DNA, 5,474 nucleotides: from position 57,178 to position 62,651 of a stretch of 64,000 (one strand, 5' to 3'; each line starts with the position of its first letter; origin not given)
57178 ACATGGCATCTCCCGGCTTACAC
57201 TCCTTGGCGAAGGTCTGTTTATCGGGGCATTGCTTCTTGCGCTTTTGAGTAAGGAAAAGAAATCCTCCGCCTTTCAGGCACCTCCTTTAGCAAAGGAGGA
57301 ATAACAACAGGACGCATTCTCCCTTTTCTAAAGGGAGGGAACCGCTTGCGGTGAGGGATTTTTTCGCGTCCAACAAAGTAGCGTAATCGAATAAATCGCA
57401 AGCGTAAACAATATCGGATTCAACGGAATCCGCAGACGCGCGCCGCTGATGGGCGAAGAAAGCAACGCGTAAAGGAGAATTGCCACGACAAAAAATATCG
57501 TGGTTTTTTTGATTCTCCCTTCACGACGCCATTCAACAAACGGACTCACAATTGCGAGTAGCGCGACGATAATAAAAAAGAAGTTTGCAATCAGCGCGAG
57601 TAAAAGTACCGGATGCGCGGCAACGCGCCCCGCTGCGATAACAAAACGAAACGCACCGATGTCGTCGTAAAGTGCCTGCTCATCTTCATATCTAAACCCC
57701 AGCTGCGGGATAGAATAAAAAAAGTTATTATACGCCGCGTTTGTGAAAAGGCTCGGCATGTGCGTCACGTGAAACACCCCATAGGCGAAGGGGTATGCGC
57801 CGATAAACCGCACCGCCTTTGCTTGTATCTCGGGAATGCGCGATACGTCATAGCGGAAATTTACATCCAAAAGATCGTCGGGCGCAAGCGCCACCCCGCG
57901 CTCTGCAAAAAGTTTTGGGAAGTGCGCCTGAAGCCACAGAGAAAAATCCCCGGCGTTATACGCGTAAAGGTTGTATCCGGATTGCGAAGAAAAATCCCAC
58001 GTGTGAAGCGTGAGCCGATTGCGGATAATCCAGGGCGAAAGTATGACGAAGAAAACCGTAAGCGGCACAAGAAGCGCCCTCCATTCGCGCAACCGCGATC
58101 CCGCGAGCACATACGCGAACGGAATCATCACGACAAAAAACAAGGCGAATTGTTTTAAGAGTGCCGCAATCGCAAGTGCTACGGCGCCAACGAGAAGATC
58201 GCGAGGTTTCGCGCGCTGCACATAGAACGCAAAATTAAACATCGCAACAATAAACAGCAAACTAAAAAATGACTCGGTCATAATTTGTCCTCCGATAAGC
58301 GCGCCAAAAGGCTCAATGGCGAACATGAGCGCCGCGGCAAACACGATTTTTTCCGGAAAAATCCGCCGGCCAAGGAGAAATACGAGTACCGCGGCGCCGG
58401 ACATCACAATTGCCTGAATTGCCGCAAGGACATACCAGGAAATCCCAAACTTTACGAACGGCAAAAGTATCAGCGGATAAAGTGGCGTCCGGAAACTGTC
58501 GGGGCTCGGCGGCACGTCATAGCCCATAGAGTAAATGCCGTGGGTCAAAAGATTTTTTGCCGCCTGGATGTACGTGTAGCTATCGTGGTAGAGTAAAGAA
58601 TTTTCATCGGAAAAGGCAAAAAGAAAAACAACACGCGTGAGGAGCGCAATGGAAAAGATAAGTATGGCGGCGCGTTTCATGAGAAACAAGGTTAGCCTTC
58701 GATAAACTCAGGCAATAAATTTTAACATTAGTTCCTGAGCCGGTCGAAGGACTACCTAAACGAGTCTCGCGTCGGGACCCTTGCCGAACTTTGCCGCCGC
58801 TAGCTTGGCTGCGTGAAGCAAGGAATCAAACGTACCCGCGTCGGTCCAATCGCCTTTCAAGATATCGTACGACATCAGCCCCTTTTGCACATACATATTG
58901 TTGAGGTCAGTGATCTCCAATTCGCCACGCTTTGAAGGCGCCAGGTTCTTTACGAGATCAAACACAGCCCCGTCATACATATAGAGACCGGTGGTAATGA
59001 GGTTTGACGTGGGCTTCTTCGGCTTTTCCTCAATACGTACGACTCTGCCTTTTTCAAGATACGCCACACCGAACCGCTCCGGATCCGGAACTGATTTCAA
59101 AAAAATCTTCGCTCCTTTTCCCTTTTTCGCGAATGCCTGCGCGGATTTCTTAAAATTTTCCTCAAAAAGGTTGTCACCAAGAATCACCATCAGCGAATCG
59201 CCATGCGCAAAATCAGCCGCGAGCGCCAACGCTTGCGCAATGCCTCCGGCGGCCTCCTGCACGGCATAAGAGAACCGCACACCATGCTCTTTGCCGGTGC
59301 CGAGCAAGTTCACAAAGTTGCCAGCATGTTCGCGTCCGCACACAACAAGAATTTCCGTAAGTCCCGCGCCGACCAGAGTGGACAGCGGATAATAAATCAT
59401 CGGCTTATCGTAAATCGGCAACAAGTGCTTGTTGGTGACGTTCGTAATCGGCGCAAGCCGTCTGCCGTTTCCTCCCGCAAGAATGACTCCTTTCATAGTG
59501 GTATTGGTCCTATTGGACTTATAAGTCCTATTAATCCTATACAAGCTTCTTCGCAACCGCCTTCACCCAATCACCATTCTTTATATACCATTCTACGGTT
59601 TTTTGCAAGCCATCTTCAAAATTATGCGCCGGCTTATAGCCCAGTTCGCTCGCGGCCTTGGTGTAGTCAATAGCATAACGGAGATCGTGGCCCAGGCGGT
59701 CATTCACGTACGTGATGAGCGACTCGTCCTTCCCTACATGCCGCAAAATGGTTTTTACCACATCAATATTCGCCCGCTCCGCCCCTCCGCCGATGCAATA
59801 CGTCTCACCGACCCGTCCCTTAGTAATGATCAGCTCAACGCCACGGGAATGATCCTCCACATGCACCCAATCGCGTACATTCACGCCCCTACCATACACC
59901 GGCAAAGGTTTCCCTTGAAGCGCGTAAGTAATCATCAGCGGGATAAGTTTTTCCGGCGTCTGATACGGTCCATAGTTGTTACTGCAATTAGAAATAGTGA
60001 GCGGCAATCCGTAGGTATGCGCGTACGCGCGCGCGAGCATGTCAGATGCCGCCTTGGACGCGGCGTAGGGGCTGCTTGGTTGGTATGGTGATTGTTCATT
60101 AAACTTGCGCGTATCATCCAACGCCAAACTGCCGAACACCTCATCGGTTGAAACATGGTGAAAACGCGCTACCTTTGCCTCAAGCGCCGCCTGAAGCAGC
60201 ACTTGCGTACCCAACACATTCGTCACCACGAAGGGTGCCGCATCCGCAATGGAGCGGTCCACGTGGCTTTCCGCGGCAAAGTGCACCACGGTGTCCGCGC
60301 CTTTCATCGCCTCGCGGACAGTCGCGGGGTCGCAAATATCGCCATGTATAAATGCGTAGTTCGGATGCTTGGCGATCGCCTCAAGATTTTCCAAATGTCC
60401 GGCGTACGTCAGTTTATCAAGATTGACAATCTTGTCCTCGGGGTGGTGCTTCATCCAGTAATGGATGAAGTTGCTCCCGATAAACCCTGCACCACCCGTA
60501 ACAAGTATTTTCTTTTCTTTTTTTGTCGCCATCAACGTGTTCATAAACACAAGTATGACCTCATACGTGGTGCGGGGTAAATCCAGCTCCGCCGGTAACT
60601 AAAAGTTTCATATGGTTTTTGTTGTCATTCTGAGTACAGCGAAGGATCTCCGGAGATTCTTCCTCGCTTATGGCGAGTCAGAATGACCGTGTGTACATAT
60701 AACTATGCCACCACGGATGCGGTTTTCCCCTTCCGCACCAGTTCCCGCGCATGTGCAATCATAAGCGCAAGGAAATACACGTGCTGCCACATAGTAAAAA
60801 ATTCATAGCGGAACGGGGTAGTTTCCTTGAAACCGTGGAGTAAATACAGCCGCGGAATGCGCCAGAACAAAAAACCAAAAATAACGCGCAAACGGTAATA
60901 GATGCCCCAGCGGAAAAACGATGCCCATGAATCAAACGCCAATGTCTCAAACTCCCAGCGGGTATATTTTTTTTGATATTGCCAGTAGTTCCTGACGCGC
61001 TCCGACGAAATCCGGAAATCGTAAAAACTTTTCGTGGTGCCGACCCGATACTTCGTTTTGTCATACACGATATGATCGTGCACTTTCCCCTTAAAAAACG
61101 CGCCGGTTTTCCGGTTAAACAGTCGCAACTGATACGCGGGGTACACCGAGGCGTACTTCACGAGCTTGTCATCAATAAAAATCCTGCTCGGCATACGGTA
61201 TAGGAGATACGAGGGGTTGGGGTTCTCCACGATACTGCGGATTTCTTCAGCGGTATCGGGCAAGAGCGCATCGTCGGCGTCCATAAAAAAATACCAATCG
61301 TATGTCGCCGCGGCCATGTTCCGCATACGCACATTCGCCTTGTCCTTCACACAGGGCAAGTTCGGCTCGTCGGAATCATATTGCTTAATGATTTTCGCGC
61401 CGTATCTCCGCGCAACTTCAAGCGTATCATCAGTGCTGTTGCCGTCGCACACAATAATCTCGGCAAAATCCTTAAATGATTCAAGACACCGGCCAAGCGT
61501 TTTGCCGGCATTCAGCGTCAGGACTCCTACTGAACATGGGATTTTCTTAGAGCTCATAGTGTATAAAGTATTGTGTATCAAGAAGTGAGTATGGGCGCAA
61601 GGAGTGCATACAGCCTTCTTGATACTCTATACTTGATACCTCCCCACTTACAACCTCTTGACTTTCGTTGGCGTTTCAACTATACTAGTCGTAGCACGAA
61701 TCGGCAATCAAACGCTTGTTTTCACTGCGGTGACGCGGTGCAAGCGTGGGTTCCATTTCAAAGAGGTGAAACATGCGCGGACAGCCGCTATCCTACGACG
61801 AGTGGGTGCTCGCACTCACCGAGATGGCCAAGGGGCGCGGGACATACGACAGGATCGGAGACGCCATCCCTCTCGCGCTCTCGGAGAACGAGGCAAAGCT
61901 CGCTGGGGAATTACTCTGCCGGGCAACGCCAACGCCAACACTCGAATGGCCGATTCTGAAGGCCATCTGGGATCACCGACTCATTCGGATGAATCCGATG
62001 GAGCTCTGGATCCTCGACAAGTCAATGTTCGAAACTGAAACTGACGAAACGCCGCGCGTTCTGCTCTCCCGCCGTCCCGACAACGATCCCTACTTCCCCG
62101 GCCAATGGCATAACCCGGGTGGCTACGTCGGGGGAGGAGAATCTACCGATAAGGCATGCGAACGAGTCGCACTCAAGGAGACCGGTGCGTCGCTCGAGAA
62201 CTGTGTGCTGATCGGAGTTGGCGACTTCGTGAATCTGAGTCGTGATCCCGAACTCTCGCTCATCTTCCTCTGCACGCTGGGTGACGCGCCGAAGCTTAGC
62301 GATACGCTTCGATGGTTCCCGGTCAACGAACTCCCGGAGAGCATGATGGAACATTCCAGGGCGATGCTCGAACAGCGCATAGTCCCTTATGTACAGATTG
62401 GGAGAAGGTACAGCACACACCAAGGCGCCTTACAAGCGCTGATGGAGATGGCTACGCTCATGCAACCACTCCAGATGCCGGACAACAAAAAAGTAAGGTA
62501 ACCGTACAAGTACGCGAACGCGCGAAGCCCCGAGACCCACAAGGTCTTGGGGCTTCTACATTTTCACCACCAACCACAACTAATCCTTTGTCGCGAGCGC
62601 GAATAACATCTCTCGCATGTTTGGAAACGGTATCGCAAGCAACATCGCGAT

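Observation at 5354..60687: Dispersed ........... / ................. palindromic element family, including a tandem array at 24492-24677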

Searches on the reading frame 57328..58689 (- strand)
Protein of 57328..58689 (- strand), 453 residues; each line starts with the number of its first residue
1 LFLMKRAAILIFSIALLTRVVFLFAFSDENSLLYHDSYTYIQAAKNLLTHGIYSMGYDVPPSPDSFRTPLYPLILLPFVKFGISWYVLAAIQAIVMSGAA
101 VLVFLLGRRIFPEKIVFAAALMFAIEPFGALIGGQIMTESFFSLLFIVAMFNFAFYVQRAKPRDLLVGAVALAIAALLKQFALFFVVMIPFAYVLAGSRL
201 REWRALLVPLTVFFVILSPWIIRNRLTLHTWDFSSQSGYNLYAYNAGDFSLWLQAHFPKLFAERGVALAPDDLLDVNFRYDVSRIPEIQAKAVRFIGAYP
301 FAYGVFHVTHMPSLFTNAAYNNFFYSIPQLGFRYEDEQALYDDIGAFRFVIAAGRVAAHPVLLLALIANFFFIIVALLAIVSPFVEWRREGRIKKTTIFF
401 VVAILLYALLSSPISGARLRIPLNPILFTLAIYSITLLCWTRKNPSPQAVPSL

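Call 23: search_protein_families(library=pfam, proteins=[window:57328-58689:-])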
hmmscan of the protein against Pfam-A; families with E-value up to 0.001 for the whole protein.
window:57328-58689:- (453 aa): 1 family
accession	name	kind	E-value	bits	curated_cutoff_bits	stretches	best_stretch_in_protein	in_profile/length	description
PF13231.12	PMT_2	-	2.2e-08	34.9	26.1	1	82-222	18-159/160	Dolichyl-phosphate-mannose-protein mannosyltransferase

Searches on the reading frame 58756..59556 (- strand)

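Call 23: search_protein_families(library=pfam, proteins=[window:58756-59556:-])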
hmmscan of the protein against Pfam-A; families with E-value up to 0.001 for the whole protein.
window:58756-59556:- (266 aa): 2 families
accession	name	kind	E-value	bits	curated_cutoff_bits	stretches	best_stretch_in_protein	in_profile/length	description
PF00483.29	NTP_transferase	-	3.4e-61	207.4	21.2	1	22-252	1-241/245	Nucleotidyl transferase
PF12804.13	NTP_transf_3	-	2.3e-12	47.8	27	1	23-146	1-115/160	MobA-like NTP transferase domain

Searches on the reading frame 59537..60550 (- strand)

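Call 23: search_protein_families(library=pfam, proteins=[window:59537-60550:-])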
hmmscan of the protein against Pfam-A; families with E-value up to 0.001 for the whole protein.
window:59537-60550:- (337 aa): 9 families
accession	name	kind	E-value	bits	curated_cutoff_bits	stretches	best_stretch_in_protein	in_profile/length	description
PF16363.11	GDP_Man_Dehyd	-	6.1e-79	266.3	27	1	16-318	1-332/332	GDP-mannose 4,6 dehydratase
PF01370.27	Epimerase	-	5.1e-64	216.4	20.9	1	15-254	1-240/240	NAD dependent epimerase/dehydratase family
PF01073.25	3Beta_HSD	-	2.7e-21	76.3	22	1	16-233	1-220/280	3-beta hydroxysteroid dehydrogenase/isomerase family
PF02719.21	Polysacc_synt_2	-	2.6e-17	63.4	20.2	1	15-138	1-131/293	Polysaccharide biosynthesis protein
PF07993.18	NAD_binding_4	-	7e-16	58.6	20.1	1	17-191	1-206/258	Male sterility protein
PF04321.23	RmlD_sub_bind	-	1.2e-12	47.9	27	1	14-177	2-140/287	RmlD substrate binding domain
PF13460.12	NAD_binding_10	-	4e-09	37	27.2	1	53-175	29-133/184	NAD(P)H-binding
PF05368.20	NmrA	-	1.5e-05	25.2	27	1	12-130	2-102/298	NmrA-like family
PF00106.31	adh_short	-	0.00043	20.2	26.6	0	154-180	141-167/195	short chain dehydrogenase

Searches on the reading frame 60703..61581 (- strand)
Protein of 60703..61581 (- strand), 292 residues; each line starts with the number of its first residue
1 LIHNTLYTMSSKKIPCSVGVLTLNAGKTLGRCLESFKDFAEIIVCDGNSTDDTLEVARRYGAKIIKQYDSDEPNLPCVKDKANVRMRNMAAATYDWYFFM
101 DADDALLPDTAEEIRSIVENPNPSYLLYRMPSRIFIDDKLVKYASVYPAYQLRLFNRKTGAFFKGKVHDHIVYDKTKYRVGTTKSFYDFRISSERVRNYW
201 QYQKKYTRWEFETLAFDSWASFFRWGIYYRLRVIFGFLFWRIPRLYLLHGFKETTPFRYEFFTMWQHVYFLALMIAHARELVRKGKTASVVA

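Call 23: search_protein_families(library=pfam, proteins=[window:60703-61581:-])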
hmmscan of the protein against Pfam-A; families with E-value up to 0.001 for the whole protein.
window:60703-61581:- (292 aa): 3 families
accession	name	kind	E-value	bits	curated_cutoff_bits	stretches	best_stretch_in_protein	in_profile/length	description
PF00535.33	Glycos_transf_2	-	3e-15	57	23.3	1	17-168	1-150/168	Glycosyl transferase family 2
PF13704.12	Glyco_tranf_2_4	-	1.6e-06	28.9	27.5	1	38-115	18-95/98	Glycosyl transferase family 2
PF10111.15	Glyco_tranf_2_2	-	8.2e-05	22.7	27.3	1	36-119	26-107/276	Glycosyltransferase like family 2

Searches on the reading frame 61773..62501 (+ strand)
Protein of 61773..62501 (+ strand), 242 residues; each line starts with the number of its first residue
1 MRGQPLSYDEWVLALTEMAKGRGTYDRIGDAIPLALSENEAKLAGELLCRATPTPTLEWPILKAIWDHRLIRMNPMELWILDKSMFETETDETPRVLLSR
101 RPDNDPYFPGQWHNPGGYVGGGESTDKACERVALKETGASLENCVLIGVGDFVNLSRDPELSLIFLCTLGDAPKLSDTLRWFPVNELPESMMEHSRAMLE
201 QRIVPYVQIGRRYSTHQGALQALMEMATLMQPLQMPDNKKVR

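Call 95: search_protein_families(library=pfam, proteins=[window:61773-62501:+], max_evalue=0.00001)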
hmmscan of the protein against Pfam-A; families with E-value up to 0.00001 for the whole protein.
window:61773-62501:+ (242 aa): 1 family
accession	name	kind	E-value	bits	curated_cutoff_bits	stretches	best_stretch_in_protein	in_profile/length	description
PF00293.34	NUDIX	-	1.1e-10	42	21.1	1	91-199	12-131/134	NUDIX domain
